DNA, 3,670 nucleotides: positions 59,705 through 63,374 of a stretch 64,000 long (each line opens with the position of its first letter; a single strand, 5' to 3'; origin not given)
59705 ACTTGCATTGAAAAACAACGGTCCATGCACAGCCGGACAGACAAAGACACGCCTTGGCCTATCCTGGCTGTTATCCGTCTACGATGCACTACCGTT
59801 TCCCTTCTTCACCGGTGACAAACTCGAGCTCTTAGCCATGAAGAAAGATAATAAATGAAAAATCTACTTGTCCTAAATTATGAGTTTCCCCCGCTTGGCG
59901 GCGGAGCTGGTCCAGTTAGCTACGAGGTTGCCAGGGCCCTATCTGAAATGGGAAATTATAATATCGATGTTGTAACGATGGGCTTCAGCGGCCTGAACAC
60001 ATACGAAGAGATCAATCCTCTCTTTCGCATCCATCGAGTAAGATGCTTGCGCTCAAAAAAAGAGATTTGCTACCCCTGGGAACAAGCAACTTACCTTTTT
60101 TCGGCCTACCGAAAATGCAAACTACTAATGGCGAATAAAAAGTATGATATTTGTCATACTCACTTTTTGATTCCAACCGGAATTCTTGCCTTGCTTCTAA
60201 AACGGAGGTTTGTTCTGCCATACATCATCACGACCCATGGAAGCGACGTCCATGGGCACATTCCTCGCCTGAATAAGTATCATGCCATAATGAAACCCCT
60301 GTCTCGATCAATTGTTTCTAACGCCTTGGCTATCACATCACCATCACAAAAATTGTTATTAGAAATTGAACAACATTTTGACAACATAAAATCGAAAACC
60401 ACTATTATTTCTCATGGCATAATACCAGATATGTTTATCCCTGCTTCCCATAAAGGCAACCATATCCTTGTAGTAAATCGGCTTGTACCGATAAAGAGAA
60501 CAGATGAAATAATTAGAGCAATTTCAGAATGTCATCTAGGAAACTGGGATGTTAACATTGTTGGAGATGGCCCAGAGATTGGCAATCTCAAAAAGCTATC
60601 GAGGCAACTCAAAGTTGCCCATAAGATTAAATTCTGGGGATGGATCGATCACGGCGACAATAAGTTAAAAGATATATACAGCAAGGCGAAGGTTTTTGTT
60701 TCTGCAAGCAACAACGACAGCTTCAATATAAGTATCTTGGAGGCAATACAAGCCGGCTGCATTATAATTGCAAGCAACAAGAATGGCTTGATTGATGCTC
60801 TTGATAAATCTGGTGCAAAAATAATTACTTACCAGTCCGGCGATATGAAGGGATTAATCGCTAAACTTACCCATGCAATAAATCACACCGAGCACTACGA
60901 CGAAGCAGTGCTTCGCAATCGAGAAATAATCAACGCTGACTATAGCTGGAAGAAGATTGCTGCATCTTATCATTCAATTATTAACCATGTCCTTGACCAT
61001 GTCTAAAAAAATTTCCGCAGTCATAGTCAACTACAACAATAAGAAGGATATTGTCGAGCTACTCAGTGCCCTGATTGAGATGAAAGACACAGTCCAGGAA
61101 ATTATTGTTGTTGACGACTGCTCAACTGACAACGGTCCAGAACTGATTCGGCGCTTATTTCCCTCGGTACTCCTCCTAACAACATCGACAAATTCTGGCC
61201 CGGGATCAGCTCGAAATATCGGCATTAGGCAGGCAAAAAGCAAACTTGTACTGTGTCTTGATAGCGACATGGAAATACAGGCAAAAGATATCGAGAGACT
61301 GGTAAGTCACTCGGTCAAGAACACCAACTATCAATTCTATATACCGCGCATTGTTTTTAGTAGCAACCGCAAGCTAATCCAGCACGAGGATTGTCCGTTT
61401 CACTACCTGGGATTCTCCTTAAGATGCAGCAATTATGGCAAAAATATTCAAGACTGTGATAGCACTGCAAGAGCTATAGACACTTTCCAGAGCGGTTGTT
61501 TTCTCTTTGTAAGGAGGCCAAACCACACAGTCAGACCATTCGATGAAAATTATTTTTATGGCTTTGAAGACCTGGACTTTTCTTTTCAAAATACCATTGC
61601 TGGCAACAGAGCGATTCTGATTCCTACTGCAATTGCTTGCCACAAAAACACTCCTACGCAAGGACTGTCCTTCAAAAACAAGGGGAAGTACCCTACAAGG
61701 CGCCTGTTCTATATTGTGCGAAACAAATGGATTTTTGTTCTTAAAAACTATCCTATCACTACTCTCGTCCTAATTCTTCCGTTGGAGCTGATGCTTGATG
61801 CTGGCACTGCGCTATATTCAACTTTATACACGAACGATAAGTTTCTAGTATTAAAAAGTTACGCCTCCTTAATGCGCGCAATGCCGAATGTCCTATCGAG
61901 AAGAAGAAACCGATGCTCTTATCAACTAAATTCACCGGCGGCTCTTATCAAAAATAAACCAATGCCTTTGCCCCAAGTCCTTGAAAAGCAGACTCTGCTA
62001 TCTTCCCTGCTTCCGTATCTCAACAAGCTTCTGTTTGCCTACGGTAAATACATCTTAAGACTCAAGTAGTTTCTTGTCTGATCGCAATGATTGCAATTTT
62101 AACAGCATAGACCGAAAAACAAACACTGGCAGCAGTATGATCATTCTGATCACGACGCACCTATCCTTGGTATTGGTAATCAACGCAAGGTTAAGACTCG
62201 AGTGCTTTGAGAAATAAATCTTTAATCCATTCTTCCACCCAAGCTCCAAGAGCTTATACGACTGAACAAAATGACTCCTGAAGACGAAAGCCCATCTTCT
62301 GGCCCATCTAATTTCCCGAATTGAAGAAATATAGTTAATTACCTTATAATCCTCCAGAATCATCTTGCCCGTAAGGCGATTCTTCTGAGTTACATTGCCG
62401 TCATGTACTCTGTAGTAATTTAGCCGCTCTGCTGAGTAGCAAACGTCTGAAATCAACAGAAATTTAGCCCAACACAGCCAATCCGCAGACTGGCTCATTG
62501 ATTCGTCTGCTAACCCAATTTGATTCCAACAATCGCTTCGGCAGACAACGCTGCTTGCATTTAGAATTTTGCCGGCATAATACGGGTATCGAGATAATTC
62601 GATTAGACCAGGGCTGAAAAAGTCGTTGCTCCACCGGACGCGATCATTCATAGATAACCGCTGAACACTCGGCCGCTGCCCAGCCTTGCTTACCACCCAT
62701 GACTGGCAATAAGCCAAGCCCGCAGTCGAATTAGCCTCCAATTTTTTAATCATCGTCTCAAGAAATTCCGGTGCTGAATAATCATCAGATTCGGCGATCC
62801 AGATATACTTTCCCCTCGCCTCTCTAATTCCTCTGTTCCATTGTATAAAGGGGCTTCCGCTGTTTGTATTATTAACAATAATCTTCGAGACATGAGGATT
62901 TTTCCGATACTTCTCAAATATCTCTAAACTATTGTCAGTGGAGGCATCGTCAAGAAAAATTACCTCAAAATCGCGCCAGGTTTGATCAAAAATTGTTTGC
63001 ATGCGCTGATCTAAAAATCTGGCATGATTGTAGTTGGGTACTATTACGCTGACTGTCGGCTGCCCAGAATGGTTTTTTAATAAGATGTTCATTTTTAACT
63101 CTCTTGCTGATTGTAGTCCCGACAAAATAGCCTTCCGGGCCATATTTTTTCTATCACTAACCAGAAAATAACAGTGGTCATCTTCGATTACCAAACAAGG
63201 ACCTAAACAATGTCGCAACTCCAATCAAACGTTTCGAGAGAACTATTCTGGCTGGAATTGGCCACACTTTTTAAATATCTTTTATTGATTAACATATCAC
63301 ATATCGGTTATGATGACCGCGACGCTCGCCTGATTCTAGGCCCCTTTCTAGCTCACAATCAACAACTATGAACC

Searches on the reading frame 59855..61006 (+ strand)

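Call 14: search_protein_families(library=pfam, proteins=[window:59855-61006:+], max_evalue=0.001)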
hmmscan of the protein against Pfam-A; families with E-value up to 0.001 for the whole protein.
window:59855-61006:+ (383 aa): 7 families
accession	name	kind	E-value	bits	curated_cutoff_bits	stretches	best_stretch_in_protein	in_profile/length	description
PF00534.26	Glycos_transf_1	-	9.1e-22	77.8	26.4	1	199-350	13-164/172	Glycosyl transferases group 1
PF13439.12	Glyco_transf_4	-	5.5e-20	72.5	28.5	1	16-190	2-167/170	Glycosyltransferase Family 4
PF13692.12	Glyco_trans_1_4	-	1.5e-18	67.8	27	1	202-342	2-140/142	Glycosyl transferases group 1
PF13579.12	Glyco_trans_4_4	-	4.1e-12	47.1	29.7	1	16-174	1-145/158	Glycosyl transferase 4-like domain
PF13477.12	Glyco_trans_4_2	-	4e-11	43.7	23.4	1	34-162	24-137/139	Glycosyl transferase 4-like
PF13524.12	Glyco_trans_1_2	-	1.3e-07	32.1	25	1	229-372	13-142/144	Glycosyl transferase-like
PF20706.3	GT4-conflict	-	3.7e-07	29.9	26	1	196-370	192-383/385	Family 4 Glycosyltransferase in conflict systems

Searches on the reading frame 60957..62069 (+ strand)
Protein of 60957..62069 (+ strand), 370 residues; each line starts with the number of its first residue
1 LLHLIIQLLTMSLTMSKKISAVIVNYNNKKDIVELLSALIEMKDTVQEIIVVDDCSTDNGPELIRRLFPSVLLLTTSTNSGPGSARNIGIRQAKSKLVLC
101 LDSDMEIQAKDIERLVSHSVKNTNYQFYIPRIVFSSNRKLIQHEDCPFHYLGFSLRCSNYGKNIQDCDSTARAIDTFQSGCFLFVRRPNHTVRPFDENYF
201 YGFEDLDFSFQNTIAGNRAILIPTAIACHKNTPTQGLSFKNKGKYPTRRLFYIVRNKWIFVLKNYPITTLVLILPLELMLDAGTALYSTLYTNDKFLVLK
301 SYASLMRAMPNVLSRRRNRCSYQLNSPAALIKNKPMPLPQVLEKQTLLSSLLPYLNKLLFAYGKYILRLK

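Call 14: search_protein_families(library=pfam, proteins=[window:60957-62069:+], max_evalue=0.001)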
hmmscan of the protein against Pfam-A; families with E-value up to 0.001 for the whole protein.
window:60957-62069:+ (370 aa): 2 families
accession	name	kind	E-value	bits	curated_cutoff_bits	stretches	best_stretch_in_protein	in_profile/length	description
PF00535.33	Glycos_transf_2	-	4.7e-26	92.1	23.3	1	20-171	1-156/168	Glycosyl transferase family 2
PF10111.15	Glyco_tranf_2_2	-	4.5e-06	26.8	27.3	1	21-208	2-195/276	Glycosyltransferase like family 2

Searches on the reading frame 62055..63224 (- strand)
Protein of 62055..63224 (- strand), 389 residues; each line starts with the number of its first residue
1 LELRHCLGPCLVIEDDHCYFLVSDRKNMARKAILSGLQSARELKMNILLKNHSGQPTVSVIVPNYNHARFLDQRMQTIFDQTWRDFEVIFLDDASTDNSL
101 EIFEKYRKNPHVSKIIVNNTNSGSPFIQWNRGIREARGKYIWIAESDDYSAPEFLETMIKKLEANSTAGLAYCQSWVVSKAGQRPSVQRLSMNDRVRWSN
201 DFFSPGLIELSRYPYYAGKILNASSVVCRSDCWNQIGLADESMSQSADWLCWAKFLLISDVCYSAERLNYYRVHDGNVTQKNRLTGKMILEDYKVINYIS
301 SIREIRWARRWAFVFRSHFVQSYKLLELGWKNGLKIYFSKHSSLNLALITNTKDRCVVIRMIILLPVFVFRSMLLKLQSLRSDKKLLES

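Call 14: search_protein_families(library=pfam, proteins=[window:62055-63224:-], max_evalue=0.001)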
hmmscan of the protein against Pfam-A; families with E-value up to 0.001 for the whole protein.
window:62055-63224:- (389 aa): 3 families
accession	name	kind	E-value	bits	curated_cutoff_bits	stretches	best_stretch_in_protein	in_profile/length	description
PF00535.33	Glycos_transf_2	-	1e-28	100.8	23.3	1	59-188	1-129/168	Glycosyl transferase family 2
PF10111.15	Glyco_tranf_2_2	-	1.4e-09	38.3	27.3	1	59-257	1-201/276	Glycosyltransferase like family 2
PF13641.12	Glyco_tranf_2_3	-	5e-08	33.7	27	1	56-237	1-175/230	Glycosyltransferase like family 2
